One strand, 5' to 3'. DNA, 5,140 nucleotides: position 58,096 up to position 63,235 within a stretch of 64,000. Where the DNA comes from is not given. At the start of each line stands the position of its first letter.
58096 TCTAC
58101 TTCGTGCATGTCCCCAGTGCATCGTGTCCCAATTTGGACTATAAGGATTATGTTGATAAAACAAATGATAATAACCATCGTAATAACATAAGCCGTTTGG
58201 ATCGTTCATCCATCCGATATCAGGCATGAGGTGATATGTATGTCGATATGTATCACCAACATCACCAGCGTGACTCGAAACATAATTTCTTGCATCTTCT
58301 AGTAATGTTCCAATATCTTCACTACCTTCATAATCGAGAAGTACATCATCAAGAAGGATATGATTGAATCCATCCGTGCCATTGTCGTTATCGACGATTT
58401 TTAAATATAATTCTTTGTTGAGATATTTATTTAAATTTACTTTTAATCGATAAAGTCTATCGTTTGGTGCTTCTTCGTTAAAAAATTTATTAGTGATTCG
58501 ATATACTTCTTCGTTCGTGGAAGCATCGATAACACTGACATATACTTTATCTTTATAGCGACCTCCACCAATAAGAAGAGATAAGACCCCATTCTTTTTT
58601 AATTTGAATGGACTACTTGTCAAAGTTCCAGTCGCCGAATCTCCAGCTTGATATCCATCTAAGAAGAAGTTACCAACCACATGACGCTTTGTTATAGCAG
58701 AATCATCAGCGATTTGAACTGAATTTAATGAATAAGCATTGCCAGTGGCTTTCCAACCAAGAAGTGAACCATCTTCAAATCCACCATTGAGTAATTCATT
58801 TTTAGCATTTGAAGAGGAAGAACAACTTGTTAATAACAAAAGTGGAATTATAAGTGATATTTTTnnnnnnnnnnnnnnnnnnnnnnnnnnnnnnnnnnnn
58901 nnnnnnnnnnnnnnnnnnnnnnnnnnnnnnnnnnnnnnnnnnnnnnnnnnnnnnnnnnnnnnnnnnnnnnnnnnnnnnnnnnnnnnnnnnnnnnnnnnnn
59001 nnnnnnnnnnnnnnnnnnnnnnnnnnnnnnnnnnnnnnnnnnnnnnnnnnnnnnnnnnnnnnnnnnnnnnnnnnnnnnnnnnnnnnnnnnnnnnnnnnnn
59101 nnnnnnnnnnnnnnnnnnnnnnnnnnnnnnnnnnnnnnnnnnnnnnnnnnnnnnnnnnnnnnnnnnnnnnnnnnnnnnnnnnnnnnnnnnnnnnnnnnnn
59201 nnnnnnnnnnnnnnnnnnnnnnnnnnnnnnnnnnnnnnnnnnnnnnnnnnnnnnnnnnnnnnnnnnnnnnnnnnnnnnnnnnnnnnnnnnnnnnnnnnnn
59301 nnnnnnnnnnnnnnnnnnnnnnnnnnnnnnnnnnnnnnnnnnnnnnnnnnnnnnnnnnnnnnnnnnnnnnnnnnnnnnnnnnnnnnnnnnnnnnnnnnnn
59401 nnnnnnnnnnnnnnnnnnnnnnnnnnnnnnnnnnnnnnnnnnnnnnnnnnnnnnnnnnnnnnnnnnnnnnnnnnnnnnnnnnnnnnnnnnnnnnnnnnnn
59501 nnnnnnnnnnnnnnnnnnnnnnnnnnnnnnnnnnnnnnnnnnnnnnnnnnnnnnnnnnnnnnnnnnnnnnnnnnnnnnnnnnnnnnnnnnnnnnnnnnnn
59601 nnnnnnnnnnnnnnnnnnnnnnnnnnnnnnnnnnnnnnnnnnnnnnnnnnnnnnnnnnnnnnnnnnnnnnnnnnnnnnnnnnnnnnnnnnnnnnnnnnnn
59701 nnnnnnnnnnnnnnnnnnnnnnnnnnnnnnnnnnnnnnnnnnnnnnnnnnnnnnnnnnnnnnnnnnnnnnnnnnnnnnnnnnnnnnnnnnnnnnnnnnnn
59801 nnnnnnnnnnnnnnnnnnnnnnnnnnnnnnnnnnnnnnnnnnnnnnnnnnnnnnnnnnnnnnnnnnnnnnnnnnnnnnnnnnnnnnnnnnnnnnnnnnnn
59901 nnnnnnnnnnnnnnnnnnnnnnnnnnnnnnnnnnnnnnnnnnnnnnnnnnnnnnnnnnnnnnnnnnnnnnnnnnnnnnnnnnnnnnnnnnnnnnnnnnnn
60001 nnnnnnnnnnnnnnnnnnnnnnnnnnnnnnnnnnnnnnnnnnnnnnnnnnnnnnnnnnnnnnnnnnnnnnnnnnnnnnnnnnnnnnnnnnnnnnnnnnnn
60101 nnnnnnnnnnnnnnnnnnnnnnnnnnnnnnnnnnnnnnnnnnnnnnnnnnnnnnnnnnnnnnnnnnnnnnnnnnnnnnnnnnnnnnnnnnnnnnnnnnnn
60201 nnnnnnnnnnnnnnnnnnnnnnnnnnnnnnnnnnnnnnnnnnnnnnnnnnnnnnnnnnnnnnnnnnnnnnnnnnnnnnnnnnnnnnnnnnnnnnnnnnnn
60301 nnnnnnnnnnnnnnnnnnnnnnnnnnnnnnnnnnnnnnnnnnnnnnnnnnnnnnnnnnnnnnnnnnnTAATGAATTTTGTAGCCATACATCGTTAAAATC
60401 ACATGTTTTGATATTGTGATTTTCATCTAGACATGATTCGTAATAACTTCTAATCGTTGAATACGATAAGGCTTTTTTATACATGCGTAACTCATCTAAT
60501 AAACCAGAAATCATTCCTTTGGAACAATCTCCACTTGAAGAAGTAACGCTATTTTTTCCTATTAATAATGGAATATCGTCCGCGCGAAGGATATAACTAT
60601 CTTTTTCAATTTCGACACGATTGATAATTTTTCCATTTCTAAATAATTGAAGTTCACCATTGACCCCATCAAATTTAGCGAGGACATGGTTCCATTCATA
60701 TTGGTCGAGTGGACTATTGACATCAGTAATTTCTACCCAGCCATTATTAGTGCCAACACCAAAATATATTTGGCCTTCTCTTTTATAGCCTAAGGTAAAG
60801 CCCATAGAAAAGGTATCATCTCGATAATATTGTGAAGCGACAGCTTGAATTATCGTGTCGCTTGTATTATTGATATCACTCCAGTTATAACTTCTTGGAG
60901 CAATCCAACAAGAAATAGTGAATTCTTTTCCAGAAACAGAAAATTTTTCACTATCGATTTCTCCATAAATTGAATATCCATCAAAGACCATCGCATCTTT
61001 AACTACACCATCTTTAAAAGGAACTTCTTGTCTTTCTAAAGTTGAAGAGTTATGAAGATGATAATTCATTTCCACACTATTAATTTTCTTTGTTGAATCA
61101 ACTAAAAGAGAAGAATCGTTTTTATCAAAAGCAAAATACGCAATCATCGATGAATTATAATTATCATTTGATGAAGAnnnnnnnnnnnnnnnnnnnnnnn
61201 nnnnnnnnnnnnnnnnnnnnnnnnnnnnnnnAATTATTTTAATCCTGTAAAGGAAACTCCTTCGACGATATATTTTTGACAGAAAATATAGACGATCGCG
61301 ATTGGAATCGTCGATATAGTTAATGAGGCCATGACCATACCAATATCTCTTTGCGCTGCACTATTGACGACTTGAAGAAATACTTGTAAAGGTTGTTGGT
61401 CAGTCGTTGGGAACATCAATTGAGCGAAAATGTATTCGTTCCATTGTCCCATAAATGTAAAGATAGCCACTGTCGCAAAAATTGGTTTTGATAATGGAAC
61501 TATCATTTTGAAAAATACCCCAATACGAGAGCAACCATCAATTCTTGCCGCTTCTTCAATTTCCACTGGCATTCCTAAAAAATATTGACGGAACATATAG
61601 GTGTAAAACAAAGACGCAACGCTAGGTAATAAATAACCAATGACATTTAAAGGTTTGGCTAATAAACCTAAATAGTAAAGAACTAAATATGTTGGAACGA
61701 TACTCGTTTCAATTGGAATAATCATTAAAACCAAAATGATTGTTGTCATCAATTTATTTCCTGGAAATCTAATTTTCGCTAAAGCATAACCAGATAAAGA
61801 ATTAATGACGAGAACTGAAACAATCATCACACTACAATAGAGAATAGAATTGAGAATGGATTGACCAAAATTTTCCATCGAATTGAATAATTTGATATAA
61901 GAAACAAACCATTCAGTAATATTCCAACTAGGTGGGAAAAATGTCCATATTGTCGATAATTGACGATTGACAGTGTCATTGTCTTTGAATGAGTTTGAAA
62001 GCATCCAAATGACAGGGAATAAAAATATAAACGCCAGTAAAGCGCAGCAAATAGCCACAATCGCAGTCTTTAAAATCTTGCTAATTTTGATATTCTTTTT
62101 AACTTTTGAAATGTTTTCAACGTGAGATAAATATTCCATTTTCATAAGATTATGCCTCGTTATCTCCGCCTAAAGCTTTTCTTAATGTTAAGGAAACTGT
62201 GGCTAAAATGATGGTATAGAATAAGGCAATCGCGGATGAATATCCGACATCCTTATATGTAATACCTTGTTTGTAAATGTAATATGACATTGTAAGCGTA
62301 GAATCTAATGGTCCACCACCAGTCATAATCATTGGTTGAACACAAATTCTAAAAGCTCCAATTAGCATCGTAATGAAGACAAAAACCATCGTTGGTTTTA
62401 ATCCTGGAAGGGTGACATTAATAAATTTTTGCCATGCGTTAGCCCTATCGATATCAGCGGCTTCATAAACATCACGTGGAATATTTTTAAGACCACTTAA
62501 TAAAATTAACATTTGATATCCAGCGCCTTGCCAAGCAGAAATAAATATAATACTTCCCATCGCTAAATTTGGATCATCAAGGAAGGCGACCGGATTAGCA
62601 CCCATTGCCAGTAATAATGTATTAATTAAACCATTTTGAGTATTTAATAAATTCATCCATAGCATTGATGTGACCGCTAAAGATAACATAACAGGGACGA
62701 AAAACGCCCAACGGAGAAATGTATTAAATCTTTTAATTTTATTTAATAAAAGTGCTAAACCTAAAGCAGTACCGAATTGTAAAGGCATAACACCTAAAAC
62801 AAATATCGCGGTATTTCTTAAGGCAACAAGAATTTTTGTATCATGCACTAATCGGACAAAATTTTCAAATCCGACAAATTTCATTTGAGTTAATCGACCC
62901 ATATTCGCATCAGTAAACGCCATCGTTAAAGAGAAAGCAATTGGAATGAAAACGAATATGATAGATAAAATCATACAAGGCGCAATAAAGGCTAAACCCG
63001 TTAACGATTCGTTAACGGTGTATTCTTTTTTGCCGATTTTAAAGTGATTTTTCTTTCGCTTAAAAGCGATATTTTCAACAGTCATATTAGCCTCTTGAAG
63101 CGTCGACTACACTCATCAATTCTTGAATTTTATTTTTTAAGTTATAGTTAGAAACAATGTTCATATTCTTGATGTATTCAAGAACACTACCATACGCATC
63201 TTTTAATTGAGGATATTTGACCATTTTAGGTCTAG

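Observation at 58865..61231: GH32 with Glu at the nucleophile position (WMNEPHA) plus LamG-like N-domain: candidate endo-fructanase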

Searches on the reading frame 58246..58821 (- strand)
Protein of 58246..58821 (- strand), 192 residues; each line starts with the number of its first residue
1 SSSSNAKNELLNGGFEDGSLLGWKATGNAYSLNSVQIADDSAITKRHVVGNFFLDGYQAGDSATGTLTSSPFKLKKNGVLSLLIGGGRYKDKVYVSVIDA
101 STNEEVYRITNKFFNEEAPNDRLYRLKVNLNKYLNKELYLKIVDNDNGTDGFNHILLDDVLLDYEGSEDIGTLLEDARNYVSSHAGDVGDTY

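Call 26: search_solved_structures(query=window:58246-58821:-, max_evalue=1, show_alignments=2)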
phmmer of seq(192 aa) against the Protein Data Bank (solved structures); distinct sequences matched with E-value up to 1: 2.
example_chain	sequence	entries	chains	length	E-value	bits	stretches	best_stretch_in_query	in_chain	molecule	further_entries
2xom_A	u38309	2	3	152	0.49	13.5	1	4-56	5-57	ARABINOGALACTAN ENDO-1,4-BETA-GALACTOSIDASE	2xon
1jyo_E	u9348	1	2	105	0.85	12.7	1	107-153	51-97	protein tyrosine phosphatase SptP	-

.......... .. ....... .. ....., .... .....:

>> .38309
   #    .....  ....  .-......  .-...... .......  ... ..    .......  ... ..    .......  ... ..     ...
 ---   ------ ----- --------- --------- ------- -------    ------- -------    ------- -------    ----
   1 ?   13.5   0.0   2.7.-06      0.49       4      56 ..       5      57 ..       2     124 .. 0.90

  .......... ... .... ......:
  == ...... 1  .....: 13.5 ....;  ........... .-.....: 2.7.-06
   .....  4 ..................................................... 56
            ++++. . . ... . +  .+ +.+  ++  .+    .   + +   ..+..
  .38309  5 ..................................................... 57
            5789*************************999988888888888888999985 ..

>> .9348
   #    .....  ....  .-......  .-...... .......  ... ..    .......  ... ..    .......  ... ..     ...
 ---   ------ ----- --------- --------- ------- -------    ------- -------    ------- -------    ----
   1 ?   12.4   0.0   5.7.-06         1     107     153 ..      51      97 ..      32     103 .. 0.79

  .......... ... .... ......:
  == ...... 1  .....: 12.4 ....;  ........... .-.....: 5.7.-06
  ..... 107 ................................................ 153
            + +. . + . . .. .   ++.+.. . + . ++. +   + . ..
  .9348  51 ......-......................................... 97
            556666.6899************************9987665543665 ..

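Call 81: predict_structure(alignment_id=A4)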
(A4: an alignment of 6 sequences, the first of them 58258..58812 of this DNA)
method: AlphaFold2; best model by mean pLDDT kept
length: 185 residues; sequences in the alignment: 6
mean_pLDDT: 60.3   pTM: 0.64
mean pLDDT of the five models: 60.3, 57.8, 55.8, 53.7, 52.7
residues with pLDDT >= 90: 7; 70-90: 60; 50-70: 52; < 50: 66
segments of 3 or more residues with pLDDT < 50: 1-13, 32-48, 53-58, 148-150, 161-185
pLDDT, mean of each block of 10 residues (from residue 1): 31 55 63 44 48 50 77 72 72 89 82 58 80 84 61 59 42 33 31
secondary structure, 60 per line:
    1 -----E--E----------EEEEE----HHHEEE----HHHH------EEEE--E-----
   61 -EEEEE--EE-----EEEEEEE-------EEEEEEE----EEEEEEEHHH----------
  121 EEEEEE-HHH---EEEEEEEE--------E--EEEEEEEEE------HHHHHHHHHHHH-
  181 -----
elements in order: E20-24 E32-34 H39-42 E49-52 E62-66 E76-82 E90-96 E101-107 E121-126 E134-141 E153-161 H168-179

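Call 83: fold_search(model_id=the predicted structure, library=pdb)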
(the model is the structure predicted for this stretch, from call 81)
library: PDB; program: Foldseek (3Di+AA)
matches with E <= 10: 1527; with E <= 0.001: 61
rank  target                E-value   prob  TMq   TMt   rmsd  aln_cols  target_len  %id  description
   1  2xom_A                1.0e-05  1.00  0.55  0.67   4.0       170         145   16  Atomic resolution structure of TmCBM61 in complex with beta-1,4- galactotriose (released 2010-09-08)
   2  8xmz_A                2.3e-05  1.00  0.46  0.59   5.4       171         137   14  Crystal structure of a novel porphyran-binding carbohydrate binding module (released 2024-01-17)
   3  2xon_L                3.4e-05  1.00  0.56  0.68   4.0       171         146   16  Structure of TmCBM61 in complex with beta-1,4-galactotriose at 1.4 A resolution (released 2010-09-08)
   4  3m1h_D                4.5e-05  1.00  0.47  0.49   7.9       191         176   16  Crystal Structure Analysis of the K3 Cleaved Adhesin Domain of Lys-gingipain (Kgp) from Porphyromonas gingivalis w83 (released 2011-03-23)
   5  7bvh_A                4.5e-05  1.00  0.47  0.12   7.2       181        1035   15  Crystal structure of arabinosyltransferase EmbC2-AcpM2 complex from Mycobacterium smegmatis complexed with di-arabinos (released 2020-04-29)
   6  4itc                  5.0e-05  1.00  0.46  0.50   7.9       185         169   16  Crystal Structure Analysis of the K1 Cleaved Adhesin domain of Lys-gingipain (Kgp) from Porphyromonas gingivalis W83 (released 2013-09-25)
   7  3m1h_B                5.9e-05  1.00  0.41  0.43   8.0       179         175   14  Crystal Structure Analysis of the K3 Cleaved Adhesin Domain of Lys-gingipain (Kgp) from Porphyromonas gingivalis w83 (released 2011-03-23)
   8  5l73_B                1.1e-04  1.00  0.53  0.55   6.5       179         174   13  MAM domain of human neuropilin-1 (released 2016-10-26)
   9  7t7y                  1.2e-04  1.00  0.46  0.53   4.9       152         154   12  The crystal structure of family 8 carbohydrate-binding module from Dictyostelium discoideum complexed with iodine atoms (released 2022-04-20)
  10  3pty                  1.2e-04  1.00  0.40  0.28   4.9       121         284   14  Crystal structure of the C-terminal extracellular domain of Mycobacterium tuberculosis EmbC (released 2010-12-15)
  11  8gkd_C                1.4e-04  1.00  0.35  0.21   6.2       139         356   13  Crystal structure of the peptidoglycan O-acetylesterase Ape1 (amino acids 41-392) from Campylobacter jejuni (released 2024-03-20)
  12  2zey_A                1.6e-04  1.00  0.48  0.58   5.0       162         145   20  Family 16 carbohydrate binding module (released 2008-03-04)
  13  3m1h_A                1.6e-04  1.00  0.43  0.45   7.8       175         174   14  Crystal Structure Analysis of the K3 Cleaved Adhesin Domain of Lys-gingipain (Kgp) from Porphyromonas gingivalis w83 (released 2011-03-23)
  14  9vqm_A                1.6e-04  1.00  0.37  0.11   9.0       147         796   12  Cryo-EM structure of Elapor1WT in tetrameric form (released 2025-07-23)
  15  7uai_C                1.7e-04  1.00  0.47  0.20  11.5       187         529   15  Meprin alpha helix in complex with fetuin-B (released 2022-11-02)
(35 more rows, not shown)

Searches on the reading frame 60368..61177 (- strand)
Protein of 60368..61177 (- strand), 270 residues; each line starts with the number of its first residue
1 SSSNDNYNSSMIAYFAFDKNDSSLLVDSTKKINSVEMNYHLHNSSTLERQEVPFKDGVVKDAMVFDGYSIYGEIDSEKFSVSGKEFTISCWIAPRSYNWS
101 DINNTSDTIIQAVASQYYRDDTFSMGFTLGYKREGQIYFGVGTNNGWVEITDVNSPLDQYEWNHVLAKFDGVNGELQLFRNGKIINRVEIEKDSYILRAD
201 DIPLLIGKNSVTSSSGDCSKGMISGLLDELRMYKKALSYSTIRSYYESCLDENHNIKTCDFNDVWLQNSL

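Call 25: search_solved_structures(query=window:60368-61177:-, max_evalue=1, show_alignments=2)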
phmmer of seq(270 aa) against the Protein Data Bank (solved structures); distinct sequences matched with E-value up to 1: 12.
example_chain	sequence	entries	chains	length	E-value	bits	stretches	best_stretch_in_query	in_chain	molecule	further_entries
4qvs_A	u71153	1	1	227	0.0034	20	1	106-244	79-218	S-layer domain-containing protein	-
5hon_A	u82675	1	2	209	0.1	15.1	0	10-96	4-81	Extracellular arabinanase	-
3flp_A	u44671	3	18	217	0.12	14.9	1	130-242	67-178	SAP-like pentraxin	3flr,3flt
3gov_A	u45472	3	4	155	0.2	14.2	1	215-268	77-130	MASP-1 | Mannan-binding lectin serine protease 1 heavy chain | Mannan-binding lectin serine protease 1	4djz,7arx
7pqo_C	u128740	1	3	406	0.4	13.2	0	215-268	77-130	Mannan-binding lectin serine protease 1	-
4igd_A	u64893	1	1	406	0.4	13.2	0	215-268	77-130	Mannan-binding lectin serine protease 1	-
9fko_A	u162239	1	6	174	0.55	12.7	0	189-258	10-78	Baseplate protein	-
9tic_1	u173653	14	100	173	0.55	12.7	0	189-258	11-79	ORF64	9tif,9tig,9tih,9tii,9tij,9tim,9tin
9euf_b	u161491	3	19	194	0.74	12.3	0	189-258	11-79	Baseplate protein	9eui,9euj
6lvb_A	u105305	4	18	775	0.79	12.2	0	111-189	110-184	N,N-dimethylformamidase large subunit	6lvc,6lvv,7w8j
6lve_A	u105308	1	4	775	0.8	12.2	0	111-189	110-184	N,N-dimethylformamidase large subunit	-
6lvd_A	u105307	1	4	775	0.8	12.2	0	111-189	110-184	N,N-dimethylformamidase large subunit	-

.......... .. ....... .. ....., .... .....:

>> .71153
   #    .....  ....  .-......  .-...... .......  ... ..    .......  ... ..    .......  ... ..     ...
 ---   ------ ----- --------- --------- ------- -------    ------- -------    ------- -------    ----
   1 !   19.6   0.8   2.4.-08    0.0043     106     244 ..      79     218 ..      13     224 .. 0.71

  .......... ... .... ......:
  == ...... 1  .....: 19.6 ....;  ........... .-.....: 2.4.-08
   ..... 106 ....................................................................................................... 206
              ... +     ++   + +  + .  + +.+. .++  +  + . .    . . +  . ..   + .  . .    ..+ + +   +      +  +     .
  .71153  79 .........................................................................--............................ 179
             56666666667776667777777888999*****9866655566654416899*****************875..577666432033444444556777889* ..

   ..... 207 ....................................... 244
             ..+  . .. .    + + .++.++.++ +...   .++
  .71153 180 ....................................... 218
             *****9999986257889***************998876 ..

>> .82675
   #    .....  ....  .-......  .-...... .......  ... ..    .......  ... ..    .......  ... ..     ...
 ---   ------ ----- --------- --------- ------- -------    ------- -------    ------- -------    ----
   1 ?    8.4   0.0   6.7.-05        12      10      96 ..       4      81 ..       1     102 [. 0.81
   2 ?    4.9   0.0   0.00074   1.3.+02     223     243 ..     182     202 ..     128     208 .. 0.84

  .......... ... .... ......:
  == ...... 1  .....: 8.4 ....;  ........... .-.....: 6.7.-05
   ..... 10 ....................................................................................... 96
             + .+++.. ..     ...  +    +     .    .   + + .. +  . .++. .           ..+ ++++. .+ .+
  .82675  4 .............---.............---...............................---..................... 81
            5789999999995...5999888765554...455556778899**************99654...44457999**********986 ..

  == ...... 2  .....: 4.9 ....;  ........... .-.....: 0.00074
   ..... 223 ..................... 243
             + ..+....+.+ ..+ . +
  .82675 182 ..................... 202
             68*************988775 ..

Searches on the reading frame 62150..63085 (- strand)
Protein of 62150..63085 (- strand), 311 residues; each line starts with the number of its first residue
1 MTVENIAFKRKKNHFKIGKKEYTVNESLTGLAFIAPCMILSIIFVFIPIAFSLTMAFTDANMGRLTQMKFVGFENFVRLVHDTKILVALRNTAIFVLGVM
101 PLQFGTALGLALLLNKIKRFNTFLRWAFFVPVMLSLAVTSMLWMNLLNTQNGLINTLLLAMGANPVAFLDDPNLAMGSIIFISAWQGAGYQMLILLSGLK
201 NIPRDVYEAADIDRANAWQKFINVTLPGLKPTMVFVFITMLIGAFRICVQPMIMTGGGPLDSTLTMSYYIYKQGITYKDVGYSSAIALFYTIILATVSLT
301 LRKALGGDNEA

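Call 29: search_protein_families(library=pfam, proteins=[window:62150-63085:-], max_evalue=0.001)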
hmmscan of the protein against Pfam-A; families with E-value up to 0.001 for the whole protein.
window:62150-63085:- (311 aa): 1 family
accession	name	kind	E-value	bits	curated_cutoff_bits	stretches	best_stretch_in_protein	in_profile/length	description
PF00528.27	BPD_transp_1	-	2.2e-15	57.3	26.4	1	112-302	6-175/184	Binding-protein-dependent transport system inner membrane component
